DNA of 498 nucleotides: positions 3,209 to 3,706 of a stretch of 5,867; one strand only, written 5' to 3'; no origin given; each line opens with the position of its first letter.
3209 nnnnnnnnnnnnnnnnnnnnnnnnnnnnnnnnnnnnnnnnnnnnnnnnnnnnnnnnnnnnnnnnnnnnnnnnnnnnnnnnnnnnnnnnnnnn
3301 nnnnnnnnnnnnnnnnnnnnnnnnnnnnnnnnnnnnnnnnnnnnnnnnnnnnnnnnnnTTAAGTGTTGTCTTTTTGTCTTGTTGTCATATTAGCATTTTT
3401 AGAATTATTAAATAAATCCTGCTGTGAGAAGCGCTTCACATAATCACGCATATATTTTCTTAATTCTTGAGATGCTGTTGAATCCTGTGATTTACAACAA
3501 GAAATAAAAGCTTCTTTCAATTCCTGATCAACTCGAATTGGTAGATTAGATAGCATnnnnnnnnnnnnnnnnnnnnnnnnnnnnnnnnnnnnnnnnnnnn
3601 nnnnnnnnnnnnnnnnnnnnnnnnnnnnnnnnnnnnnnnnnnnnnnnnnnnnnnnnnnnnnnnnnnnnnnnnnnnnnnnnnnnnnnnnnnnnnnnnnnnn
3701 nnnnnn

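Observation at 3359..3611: Autoregulatory RHH repressor module with helical-turn-spaced palindromic operators, insulated from Rep by a bidirectional terminator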

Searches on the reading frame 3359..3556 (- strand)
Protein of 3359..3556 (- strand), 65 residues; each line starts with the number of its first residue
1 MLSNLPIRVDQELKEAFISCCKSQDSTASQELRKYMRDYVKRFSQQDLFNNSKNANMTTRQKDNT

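Call 3: search_protein_families(library=pfam, proteins=[window:3359-3556:-], max_evalue=1)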
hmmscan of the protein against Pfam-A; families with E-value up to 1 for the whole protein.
window:3359-3556:- (65 aa): 1 family
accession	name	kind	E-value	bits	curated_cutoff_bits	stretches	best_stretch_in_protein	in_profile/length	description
PF19839.5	RHH_9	-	1.5e-05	25.2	23.4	1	5-40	8-43/65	Ribbon-helix-helix protein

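Call 4: search_protein_families(library=phrogs, proteins=[window:3359-3556:-], max_evalue=1)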
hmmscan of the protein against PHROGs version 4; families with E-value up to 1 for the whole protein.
window:3359-3556:- (65 aa): 4 families
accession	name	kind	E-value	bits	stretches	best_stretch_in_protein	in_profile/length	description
phrog_19878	-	unknown function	1.5e-40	138.5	1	1-64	1-64/65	-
phrog_28287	-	unknown function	7.4e-10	40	1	3-46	21-64/113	-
phrog_228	-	transcription regulation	0.028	15.2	1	5-58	13-66/251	Arc-like repressor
phrog_29703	-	unknown function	0.19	13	1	13-54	26-69/72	-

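Call 8: search_dna_similar(query=window:3359-3556:-, collection=phages, mode=protein, max_evalue=0.01, max_rows=40)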
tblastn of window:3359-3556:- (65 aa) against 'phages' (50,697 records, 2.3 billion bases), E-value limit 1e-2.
No match.
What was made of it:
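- Tried and rejected: tblastn of the RHH against 50,697 phage records found nothing (call 8).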

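Call 9: find_homologous_proteins(query=window:3359-3556:-, max_evalue=0.001)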
Query window:3359-3556:- (65 aa): 5 proteins with E <= 0.001 among 5 candidates.
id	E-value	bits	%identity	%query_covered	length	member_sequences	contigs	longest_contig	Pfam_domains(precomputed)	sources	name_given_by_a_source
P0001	5.0e-35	134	100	100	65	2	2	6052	PF19839.5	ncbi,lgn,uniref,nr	ncbi:hypothetical protein [Acinetobacter baumannii]|uniref:hypothetical protein n=1 Tax=Acinetobacte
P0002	5.4e-28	112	83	98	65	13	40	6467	PF19839.5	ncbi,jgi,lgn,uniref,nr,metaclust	ncbi:hypothetical protein AB2R53_18290 [Acinetobacter baumannii]|uniref:Ribbon-helix-helix protein R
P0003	4.5e-16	75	71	78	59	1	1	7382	PF19839.5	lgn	-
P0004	8.1e-15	71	67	78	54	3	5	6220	-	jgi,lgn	-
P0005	1.4e-14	71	69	78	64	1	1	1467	-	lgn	-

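Call 11: find_encoding_contigs(protein=P0002, flank=5000, max_places=6)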
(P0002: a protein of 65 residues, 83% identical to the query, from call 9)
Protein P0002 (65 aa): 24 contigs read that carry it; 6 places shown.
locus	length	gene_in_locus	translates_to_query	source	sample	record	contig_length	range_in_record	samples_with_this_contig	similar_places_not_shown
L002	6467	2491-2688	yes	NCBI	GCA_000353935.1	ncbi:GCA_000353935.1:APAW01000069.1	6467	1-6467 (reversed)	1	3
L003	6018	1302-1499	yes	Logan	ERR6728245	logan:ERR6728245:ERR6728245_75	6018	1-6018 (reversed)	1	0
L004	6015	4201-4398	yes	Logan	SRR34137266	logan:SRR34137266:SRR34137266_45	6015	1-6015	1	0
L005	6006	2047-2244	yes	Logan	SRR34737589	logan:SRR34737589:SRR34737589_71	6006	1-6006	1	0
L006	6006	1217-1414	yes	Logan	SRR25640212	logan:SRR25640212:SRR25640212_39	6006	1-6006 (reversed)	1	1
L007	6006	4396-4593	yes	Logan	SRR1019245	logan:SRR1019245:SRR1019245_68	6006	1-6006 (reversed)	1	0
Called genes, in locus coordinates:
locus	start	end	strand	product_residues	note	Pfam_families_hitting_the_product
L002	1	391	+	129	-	?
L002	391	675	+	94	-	PF10734:DUF2523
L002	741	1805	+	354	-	PF05707:Zot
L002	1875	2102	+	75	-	-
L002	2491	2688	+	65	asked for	PF19839:RHH_9 (weak)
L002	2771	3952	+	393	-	PF01446:Rep_1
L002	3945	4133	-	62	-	-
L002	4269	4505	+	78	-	-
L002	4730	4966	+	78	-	PF05356:Phage_Coat_B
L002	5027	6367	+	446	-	-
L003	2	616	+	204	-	?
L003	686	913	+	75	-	-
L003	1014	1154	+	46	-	-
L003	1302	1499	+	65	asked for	PF19839:RHH_9 (weak)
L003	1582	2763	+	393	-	PF01446:Rep_1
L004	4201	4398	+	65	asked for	PF19839:RHH_9 (weak)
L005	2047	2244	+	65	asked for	PF19839:RHH_9 (weak)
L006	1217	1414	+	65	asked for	PF19839:RHH_9 (weak)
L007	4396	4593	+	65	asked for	PF19839:RHH_9 (weak)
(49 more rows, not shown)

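Call 12: find_encoding_contigs(protein=P0003, flank=5000, max_places=3)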
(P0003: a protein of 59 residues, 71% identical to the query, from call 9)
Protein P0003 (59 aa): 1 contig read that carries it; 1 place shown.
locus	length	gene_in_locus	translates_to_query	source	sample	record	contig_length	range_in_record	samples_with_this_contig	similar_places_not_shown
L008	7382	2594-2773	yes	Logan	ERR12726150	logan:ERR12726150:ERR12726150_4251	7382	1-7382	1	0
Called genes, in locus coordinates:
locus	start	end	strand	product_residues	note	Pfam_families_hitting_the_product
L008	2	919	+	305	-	?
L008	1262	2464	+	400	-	PF03958:Secretin_N, PF00263:Secretin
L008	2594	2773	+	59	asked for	PF19839:RHH_9 (weak)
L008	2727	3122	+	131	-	-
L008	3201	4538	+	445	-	-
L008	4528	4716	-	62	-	-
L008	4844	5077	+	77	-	-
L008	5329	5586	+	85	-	-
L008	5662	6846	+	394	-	-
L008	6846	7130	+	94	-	-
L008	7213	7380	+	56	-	?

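Call 13: find_encoding_contigs(protein=P0004, flank=5000, max_places=4)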
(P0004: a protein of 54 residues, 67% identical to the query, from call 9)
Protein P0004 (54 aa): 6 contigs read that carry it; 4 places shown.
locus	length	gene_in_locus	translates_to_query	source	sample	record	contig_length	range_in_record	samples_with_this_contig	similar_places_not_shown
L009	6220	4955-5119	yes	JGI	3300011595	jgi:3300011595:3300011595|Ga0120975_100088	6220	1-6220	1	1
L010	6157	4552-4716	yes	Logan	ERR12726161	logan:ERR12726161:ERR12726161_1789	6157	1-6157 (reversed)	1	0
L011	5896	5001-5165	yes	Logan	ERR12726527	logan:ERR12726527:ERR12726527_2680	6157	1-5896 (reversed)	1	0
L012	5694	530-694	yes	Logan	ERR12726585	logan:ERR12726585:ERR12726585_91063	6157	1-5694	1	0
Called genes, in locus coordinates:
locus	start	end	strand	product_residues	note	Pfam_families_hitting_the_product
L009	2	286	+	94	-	?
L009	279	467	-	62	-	-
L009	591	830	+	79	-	-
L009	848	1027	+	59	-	-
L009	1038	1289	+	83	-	PF05356:Phage_Coat_B (weak)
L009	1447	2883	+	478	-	-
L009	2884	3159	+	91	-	PF10734:DUF2523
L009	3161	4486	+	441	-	PF05707:Zot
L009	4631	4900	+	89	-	-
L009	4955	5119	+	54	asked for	-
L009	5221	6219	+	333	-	?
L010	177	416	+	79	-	-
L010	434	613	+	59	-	-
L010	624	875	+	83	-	PF05356:Phage_Coat_B (weak)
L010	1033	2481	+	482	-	-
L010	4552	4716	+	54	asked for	-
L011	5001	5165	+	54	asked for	-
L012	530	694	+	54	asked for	-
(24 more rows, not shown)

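Call 14: find_encoding_contigs(protein=P0005, flank=5000, max_places=2)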
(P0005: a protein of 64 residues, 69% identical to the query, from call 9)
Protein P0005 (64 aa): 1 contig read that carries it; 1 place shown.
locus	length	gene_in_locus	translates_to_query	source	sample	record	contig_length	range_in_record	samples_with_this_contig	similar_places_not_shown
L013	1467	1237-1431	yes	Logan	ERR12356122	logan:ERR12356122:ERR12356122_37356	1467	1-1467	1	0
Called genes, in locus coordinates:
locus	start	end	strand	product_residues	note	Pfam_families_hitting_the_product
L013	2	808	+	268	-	?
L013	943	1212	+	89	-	-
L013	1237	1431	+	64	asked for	-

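Call 17: search_dna_similar(query=window:3359-3556:-, collection=plasmids, mode=protein, max_evalue=0.01, max_rows=30)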
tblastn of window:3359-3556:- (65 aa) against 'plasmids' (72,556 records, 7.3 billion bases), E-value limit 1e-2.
Records with a match: 1487; places in all: 1531; records where one place covers at least 80% of the query: 1.
Best place of each record, by identity: <60% 1487.
By first word of the organism name: Escherichia 1077; Shigella 160; Salmonella 140; Acinetobacter 48; Klebsiella 36; Psychrobacter 6; Pseudomonas 4; Enterobacter 3; Rhizobium 3; Paraburkholderia 1; and 9 more.
By predicted mobility (MOB-suite, as given by PLSDB): conjugative 1220; mobilizable 159; non-mobilizable 108.
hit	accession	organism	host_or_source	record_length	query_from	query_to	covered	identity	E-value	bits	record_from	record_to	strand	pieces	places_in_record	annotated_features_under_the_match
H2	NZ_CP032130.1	Acinetobacter chinensis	Culture,Sewage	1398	5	49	69%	57.8%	8e-10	59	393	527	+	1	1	hypothetical protein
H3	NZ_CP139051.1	Acinetobacter haemolyticus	mixed culture,Crude oil contaminated ...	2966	3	49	72%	53.2%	6e-8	54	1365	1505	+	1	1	hypothetical protein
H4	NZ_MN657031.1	Psychrobacter sp.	-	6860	8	54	72%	48.9%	2e-7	52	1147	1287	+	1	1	hypothetical protein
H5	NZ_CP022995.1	Paraburkholderia aromaticivorans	-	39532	3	61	91%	37.7%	2e-4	44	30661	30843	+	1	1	plasmid-related protein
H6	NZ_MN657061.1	Psychrobacter sp.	-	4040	8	54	72%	46.8%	7e-6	48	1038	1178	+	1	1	hypothetical protein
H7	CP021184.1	Rhizorhabdus wittichii DC-6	activated sludge of a wastewater ...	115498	3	47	69%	46.7%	3e-4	43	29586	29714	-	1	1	hypothetical protein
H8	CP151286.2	Psychrobacter sp. KFRI-CH2-11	Mixed,Korean fermented seafood, anchovy ...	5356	8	54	72%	44.7%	1e-6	50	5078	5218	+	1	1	hypothetical protein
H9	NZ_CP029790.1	Psychrobacter sp. YP14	pure culture,shrimp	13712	8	51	68%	45.5%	3e-6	49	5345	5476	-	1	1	hypothetical protein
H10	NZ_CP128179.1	Sphingobium baderi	mixed culture,activated sludge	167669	3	40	58%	52.6%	4e-6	49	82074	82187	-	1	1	hypothetical protein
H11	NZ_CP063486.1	Escherichia coli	chicken meat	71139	4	42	60%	48.7%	8e-5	45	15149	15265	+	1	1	yacA: type II toxin-antitoxin system antitoxin YacA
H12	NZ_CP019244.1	Escherichia coli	Homo sapiens,urine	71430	4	42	60%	48.7%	8e-5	45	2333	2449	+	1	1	yacA: type II toxin-antitoxin system antitoxin YacA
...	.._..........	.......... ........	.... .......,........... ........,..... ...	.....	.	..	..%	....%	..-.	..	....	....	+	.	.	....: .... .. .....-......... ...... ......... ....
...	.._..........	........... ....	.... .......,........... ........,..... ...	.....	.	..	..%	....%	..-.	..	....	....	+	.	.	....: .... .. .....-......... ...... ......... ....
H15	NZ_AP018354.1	Escherichia coli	-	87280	4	42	60%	48.7%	8e-5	45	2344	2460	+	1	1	yacA: type II toxin-antitoxin system antitoxin YacA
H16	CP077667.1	Salmonella enterica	pure culture,chicken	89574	4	42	60%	48.7%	8e-5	45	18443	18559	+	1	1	none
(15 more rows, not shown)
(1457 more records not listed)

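Call 24: find_related_loci(query=A1, collection=viral_contigs, flank=4000)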
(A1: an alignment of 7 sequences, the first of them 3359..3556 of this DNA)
Query A1 (65 aa) in viral_contigs; peptide patterns used: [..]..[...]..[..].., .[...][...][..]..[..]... (x = any residue, [..] = any of these).
18 stretches matched a pattern; 6 encode a relative of the query (tblastn E <= 1e-3); 6 distinct loci.
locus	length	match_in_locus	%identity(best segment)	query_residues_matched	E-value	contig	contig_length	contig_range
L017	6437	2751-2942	83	1-64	8e-35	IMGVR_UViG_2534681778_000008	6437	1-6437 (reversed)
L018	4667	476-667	83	1-64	2e-34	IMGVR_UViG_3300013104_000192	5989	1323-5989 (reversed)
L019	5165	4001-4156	65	1-52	2e-21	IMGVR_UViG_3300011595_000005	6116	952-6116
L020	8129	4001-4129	47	3-47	8e-8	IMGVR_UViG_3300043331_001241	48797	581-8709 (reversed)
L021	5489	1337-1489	43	3-50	7e-7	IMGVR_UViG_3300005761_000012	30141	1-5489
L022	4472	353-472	35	3-42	2e-5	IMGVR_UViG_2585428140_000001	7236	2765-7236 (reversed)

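Call 25: find_related_loci(query=A1, collection=genome_contigs, flank=4000)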
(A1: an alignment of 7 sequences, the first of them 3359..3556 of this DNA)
Query A1 (65 aa) in genome_contigs; peptide patterns used: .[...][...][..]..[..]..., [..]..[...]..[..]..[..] (x = any residue, [..] = any of these).
110 stretches matched a pattern; 67 encode a relative of the query (tblastn E <= 1e-3); 67 distinct loci.
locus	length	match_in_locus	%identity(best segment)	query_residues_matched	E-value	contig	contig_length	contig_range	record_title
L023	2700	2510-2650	57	3-49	2e-15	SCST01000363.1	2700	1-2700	MAG: Methylovulum sp. isolate FW215_bin.51 FW215_bin.51-65568, whole genome shotgun sequence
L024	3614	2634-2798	49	1-55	3e-12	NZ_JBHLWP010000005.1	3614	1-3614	Massilia consociata strain CCM 7792 velvet_auto_127_5, whole genome shotgun sequence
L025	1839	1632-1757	50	8-49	5e-10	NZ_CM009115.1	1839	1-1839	Psychrobacter sp. 4Dc plasmid unnamed1, whole genome shotgun sequence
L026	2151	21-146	50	8-49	5e-10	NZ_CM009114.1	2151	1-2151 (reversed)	Psychrobacter sp. 4Bb plasmid unnamed6, whole genome shotgun sequence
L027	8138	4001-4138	39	5-50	1e-9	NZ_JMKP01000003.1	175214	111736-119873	Psychrobacter phenylpyruvicus DSM 7000 = NBRC 102152 strain DSM 7000 G561DRAFT_scaffold00003.3_C, whole genome shotgun s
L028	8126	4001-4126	45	8-49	1e-9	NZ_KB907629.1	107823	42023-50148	Psychrobacter lutiphocae DSM 21542 H140DRAFT_scaffold00008.8, whole genome shotgun sequence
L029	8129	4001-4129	49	3-47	1e-9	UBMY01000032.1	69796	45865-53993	Rhizobiales bacterium isolate AFS011288 genome assembly, contig: contig_32, whole genome shotgun sequence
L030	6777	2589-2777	40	3-62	7e-9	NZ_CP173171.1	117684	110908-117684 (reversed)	Methylotuvimicrobium sp. KM1 plasmid unnamed1, complete sequence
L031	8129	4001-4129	47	3-47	6e-9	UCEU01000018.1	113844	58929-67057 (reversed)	Rhizobiales bacterium isolate AFS066368 genome assembly, contig: contig_18, whole genome shotgun sequence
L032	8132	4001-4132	50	3-48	9e-9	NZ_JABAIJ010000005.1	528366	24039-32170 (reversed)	Rhizobium sp. P38BS-XIX NODE_5_length_528366_cov_107.294776, whole genome shotgun sequence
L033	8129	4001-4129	47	3-47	2e-8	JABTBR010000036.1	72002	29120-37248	Oxalobacteraceae bacterium strain BJB404 36, whole genome shotgun sequence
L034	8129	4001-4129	49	3-47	2e-8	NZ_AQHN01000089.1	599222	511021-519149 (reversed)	Rhizobium freirei PRF 81 Cont755, whole genome shotgun sequence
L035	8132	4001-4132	48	3-46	3e-8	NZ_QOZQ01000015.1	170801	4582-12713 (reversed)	Taklimakanibacter lacteus strain SYSU D60012 s1058_Contig15, whole genome shotgun sequence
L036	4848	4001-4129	49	3-47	5e-8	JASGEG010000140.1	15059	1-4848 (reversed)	MAG: Rhizobium sp. isolate 6M027 JMF-2106-05-0006A.bin.27_139, whole genome shotgun sequence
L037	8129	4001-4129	49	3-47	6e-8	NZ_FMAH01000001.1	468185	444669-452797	Rhizobium miluonense strain HAMBI 2971, whole genome shotgun sequence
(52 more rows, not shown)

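Call 29: search_solved_structures(query=A1, max_evalue=10, show_alignments=3)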
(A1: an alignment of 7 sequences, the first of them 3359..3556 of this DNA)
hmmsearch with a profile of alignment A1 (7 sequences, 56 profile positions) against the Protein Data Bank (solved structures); distinct sequences matched with E-value up to 10: 5.
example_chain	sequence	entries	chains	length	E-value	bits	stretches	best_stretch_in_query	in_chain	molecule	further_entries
9lew_A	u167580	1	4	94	0.0059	19.7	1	5-39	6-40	DNA-damage-inducible protein J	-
2kel_A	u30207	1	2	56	0.3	14.3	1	4-44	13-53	Uncharacterized protein 56B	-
9kyz_C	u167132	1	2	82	0.42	13.8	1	24-37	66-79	Protein OPG161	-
9msn_J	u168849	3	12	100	0.67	13.1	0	24-37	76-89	Protein OPG161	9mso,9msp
6wcw_A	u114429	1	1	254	0.69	13.1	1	14-49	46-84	Run domain Beclin-1-interacting and cysteine-rich domain-containing protein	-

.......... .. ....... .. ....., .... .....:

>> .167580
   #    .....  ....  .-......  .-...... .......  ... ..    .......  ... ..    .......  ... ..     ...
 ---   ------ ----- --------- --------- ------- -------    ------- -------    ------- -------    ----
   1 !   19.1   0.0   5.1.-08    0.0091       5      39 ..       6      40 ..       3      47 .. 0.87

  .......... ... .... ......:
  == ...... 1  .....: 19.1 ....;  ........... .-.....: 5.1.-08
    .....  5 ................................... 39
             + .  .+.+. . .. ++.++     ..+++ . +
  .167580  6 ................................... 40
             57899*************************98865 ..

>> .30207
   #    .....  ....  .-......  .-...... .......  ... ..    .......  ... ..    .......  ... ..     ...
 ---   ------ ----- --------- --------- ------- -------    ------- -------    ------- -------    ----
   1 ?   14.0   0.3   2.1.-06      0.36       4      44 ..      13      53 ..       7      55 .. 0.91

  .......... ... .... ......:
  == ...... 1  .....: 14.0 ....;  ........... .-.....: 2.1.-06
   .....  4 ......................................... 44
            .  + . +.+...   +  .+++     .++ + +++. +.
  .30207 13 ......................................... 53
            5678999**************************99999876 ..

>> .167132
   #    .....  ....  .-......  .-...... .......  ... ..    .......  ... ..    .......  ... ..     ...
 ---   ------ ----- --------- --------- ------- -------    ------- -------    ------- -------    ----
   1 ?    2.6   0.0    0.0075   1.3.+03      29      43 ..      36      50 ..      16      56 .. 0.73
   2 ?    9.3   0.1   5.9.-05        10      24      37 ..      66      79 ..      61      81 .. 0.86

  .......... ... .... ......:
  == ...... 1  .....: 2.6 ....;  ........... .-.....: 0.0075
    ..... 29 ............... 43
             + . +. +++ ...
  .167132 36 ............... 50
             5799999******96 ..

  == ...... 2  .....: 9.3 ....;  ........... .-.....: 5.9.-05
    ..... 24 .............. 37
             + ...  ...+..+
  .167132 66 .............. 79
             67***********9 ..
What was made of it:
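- On Ribbon-helix-helix superfamily, Pfam RHH_9 (PF19839): The profile aligns to the RHH cores of DinJ and SvtR (call 29).
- Checked: A profile of the family hits the RHH proteins DinJ (9lew, E=0.006) and SvtR (2kel, E=0.3) in the PDB (call 29). tblastn hits the RHH antitoxin YacA (call 17).
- RHH identity: calls 3, 4, 17, 29.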

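Call 30: search_protein_families(library=ncbifam, proteins=[window:3359-3556:-], max_evalue=1)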
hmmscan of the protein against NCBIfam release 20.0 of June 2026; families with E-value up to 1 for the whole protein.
window:3359-3556:- (65 aa): 2 families
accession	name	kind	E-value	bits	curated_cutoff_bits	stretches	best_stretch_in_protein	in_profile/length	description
NF008412.0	PRK11235.1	equivalog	0.0071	16.5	96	1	3-40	2-38/80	type II toxin-antitoxin system RelB/DinJ family antitoxin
NF009178.0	PRK12526.1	equivalog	0.018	14.6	301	1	8-56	24-72/211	RNA polymerase sigma factor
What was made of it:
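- The N-terminal 40 residues resemble the YacA and DinJ/RelB antitoxins (calls 17, 29, 30).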

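Call 39: predict_structure(alignment_id=A2)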
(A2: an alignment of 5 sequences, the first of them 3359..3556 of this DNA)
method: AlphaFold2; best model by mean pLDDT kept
length: 65 residues; sequences in the alignment: 5
mean_pLDDT: 63.0   pTM: 0.36
mean pLDDT of the five models: 63.0, 62.7, 61.4, 60.1, 59.1
residues with pLDDT >= 90: 0; 70-90: 33; 50-70: 13; < 50: 19
segments of 3 or more residues with pLDDT < 50: 1-5, 53-65
pLDDT, mean of each block of 10 residues (from residue 1): 52 76 74 79 60 48 41
secondary structure, 60 per line:
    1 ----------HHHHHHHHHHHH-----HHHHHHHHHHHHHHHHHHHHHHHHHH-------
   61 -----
elements in order: H11-22 H28-53

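Call 42: fold_search(model_id=the predicted structure, library=pdb)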
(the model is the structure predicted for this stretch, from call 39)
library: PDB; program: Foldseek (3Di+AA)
matches with E <= 10: 25; with E <= 0.001: 0
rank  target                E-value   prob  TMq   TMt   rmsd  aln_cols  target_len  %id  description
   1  4err_B                4.2e+00  0.35  0.47  0.37   1.5        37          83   22  1.55 Angstrom Crystal Structure of the Four Helical Bundle Membrane Localization Domain (4HBM) of the Vibrio vulnificu (released 2012-05-02)
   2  4err_A                5.2e+00  0.30  0.47  0.38   1.4        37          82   22  1.55 Angstrom Crystal Structure of the Four Helical Bundle Membrane Localization Domain (4HBM) of the Vibrio vulnificu (released 2012-05-02)
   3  8vjn_B                5.2e+00  0.14  0.40  0.47   2.8        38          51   18  Myxococcus xanthus encapsulin cargo protein EncD in complex with flavin mononucleotide (released 2024-05-08)
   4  6w6g_B                5.2e+00  0.12  0.44  0.07   4.0        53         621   21  The Mycobacterium tuberculosis ClpB disaggregase hexamer structure in conformation I in the presence of DnaK chaperone (released 2021-03-17)
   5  5vjx_X                5.6e+00  0.23  0.40  0.42   2.7        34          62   26  Crystal structure of the CLOCK Transcription Domain Exon19 in Complex with a Repressor (released 2017-12-06)
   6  5fvl_A                5.6e+00  0.16  0.46  0.38   2.8        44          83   18  Crystal structure of Vps4-Vps20 complex from S.cerevisiae (released 2016-04-27)
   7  6tx1_B                6.0e+00  0.12  0.34  0.09   2.4        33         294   18  HPF1 from Nematostella vectensis (released 2020-02-19)
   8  6w6g_C                6.0e+00  0.11  0.44  0.07   3.9        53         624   21  The Mycobacterium tuberculosis ClpB disaggregase hexamer structure in conformation I in the presence of DnaK chaperone (released 2021-03-17)
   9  2v6x_A                6.4e+00  0.15  0.46  0.38   2.8        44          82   18  Stractural insight into the interaction between ESCRT-III and Vps4 (released 2007-10-16)
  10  7uv4_MODEL_1_A        6.9e+00  0.14  0.37  0.39   2.1        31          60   16  Pis v 3.0101 vicilin leader sequence residues 56-115 (released 2023-04-05)
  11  9q9m_D                6.9e+00  0.10  0.33  0.06   3.6        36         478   25  Cryo-EM structure of human Mre11-Rad50-Nbs1 (MRN) complex bound to DNA and telomeric factor TRF2 (released 2025-10-01)
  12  8a22_BD               6.9e+00  0.08  0.39  0.11  10.0        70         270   14  Structure of the mitochondrial ribosome from Polytomella magna (released 2022-11-16)
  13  9q9j_D                7.4e+00  0.10  0.37  0.07   3.6        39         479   23  Cryo-EM structure of human Mre11-Rad50-Nbs1 (MRN) complex bound to DNA and telomeric factor TRF2 fragment (438-542) (released 2025-10-01)
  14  6es5_MODEL_1_B        7.4e+00  0.07  0.29  0.36   6.8        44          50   16  Structure and dynamics conspire in the evolution of affinity between intrinsically disordered proteins (released 2018-10-31)
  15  6tuv_A                7.9e+00  0.09  0.30  0.09   3.3        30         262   23  Crystal structure of Mindy1 in complex with Lys48 linked di-ubiquitin (released 2021-01-27)
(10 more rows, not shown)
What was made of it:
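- On Ribbon-helix-helix superfamily, Pfam RHH_9 (PF19839): Foldseek found nothing (calls 39, 42).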
